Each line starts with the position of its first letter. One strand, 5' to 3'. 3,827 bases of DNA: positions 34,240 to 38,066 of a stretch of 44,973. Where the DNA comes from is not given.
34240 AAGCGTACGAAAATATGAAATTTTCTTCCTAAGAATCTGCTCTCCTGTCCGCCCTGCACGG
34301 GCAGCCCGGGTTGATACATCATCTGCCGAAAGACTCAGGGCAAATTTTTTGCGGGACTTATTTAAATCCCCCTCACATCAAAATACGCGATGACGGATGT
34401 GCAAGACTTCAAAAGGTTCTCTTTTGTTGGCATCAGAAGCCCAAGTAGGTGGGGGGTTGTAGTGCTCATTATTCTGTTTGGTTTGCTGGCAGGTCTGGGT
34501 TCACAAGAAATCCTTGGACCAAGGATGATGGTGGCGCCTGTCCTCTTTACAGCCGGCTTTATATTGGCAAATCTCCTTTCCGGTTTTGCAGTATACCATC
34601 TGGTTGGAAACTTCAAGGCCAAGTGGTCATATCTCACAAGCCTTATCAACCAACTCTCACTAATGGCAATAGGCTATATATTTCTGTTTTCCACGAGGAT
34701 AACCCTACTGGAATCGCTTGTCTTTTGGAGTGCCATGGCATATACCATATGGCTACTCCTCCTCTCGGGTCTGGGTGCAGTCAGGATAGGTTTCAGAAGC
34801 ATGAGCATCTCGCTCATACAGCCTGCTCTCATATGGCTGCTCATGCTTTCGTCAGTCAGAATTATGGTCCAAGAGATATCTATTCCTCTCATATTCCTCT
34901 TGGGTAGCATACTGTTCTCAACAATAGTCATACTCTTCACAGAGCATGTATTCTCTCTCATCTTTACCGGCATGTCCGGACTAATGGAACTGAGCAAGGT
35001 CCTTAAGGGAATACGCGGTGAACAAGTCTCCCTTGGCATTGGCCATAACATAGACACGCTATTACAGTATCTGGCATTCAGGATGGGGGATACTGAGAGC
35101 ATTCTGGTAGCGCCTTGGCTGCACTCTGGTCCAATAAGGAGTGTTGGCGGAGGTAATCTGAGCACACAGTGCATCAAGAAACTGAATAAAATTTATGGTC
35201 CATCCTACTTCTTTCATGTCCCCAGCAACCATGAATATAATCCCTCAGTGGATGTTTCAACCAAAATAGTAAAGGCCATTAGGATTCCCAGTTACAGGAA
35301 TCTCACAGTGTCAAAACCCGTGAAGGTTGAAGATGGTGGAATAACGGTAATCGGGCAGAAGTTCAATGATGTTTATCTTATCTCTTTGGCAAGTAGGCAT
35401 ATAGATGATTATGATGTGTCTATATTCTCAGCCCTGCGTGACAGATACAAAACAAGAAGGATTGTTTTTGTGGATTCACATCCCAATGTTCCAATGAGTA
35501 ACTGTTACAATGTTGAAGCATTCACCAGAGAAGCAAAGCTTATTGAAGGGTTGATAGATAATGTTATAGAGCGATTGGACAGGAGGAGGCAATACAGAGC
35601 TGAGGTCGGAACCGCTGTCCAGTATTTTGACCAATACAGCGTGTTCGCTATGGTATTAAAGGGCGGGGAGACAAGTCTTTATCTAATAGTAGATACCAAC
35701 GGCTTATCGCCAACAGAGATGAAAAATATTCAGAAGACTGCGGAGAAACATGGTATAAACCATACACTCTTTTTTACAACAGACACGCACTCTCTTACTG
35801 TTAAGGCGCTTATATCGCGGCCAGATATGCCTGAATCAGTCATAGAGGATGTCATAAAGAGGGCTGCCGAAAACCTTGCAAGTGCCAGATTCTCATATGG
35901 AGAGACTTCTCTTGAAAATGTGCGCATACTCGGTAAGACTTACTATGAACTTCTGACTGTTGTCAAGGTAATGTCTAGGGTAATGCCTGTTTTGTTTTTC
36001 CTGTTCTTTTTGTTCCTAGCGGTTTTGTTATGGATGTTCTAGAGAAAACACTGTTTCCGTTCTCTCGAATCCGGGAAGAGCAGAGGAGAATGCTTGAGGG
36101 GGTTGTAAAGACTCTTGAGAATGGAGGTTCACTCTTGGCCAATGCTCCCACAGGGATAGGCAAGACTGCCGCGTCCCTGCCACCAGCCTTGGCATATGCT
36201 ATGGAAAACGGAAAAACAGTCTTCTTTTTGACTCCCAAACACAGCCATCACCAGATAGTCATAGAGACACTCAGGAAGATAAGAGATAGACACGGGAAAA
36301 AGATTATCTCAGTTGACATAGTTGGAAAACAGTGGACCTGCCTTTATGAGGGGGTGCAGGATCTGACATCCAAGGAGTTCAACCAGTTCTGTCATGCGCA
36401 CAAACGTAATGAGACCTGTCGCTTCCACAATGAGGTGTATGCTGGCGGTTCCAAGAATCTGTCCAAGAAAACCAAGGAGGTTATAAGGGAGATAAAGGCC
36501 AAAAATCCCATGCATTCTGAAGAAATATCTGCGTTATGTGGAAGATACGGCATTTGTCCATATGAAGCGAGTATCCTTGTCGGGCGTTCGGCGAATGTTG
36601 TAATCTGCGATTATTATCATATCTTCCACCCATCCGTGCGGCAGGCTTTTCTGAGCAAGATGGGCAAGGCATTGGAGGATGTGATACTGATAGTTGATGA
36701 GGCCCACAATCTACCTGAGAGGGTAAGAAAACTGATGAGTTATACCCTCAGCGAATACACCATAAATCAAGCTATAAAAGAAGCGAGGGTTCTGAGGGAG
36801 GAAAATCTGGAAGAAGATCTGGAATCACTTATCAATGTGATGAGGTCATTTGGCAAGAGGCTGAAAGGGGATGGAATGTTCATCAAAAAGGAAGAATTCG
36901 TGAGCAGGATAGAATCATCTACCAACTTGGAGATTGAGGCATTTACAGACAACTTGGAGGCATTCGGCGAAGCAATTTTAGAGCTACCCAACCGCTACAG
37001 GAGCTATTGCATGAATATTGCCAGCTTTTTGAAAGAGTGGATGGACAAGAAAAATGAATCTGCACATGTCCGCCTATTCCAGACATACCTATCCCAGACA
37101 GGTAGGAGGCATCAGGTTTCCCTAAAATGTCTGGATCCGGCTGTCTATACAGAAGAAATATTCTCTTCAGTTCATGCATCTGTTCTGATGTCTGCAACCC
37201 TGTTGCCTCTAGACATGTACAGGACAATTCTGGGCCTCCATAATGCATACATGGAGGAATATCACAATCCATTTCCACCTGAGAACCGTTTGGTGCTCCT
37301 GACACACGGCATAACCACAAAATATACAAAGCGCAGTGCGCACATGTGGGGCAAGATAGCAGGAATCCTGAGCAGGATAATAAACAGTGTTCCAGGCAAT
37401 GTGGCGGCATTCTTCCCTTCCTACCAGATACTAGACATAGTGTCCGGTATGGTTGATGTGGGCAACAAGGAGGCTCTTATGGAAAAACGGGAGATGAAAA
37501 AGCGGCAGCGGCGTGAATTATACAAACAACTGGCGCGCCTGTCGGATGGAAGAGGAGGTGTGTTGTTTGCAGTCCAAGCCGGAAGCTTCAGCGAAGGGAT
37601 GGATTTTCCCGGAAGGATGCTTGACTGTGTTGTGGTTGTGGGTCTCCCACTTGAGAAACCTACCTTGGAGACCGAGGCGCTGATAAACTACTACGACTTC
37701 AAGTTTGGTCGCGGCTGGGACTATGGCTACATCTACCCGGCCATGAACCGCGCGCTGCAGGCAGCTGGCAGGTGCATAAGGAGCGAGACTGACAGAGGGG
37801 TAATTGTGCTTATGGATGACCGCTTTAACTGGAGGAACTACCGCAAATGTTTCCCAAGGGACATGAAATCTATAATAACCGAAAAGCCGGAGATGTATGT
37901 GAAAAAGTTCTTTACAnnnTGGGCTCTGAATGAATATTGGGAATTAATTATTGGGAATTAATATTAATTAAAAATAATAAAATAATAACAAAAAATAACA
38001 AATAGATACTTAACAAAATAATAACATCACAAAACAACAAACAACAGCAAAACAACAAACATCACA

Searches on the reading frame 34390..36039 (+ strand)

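Call 41: search_protein_families(library=pfam, proteins=[window:34390-36039:+], max_evalue=0.00001)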
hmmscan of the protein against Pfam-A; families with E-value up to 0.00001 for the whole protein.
window:34390-36039:+ (550 aa): 1 family
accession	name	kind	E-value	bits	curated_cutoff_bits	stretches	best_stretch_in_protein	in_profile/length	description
PF09843.14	DUF2070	-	3.7e-55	187.7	30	1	15-546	9-560/561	Predicted membrane protein (DUF2070)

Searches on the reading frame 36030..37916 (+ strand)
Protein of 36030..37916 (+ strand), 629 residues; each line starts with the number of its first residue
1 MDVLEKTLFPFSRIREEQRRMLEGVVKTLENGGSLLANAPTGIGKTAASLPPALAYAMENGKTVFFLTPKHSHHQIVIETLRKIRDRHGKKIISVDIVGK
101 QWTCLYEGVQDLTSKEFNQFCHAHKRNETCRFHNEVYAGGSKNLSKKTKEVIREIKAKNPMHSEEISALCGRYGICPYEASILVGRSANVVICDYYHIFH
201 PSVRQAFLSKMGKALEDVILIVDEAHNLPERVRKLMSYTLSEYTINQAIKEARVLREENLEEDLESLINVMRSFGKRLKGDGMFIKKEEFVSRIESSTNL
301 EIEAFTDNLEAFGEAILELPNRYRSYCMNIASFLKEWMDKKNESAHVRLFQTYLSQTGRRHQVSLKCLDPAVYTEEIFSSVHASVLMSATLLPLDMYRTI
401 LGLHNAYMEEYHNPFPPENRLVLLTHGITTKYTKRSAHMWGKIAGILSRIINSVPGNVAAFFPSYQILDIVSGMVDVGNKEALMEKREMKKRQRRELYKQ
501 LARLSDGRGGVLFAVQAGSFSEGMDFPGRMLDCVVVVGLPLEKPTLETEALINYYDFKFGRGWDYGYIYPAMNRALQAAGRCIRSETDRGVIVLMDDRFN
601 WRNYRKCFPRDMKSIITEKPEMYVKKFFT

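Call 41: search_protein_families(library=pfam, proteins=[window:36030-37916:+], max_evalue=0.00001)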
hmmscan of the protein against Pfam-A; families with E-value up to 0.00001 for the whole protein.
window:36030-37916:+ (629 aa): 5 families
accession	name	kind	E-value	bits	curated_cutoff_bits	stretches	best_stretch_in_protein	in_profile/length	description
PF13307.12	Helicase_C_2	-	2.3e-41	142.1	25.3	1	448-613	2-168/170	Helicase C-terminal domain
PF06733.21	DEAD_2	-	1e-21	77.8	21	1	71-243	6-170/172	DEAD_2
PF06777.17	HBB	-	9e-19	68.3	30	1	248-433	1-189/190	Helical and beta-bridge domain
PF00270.35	DEAD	-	6e-09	36.3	26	1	25-95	7-79/167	DEAD/DEAH box helicase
PF04851.21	ResIII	-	1e-06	29.2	22.5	0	14-237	4-148/164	Type III restriction enzyme, res subunit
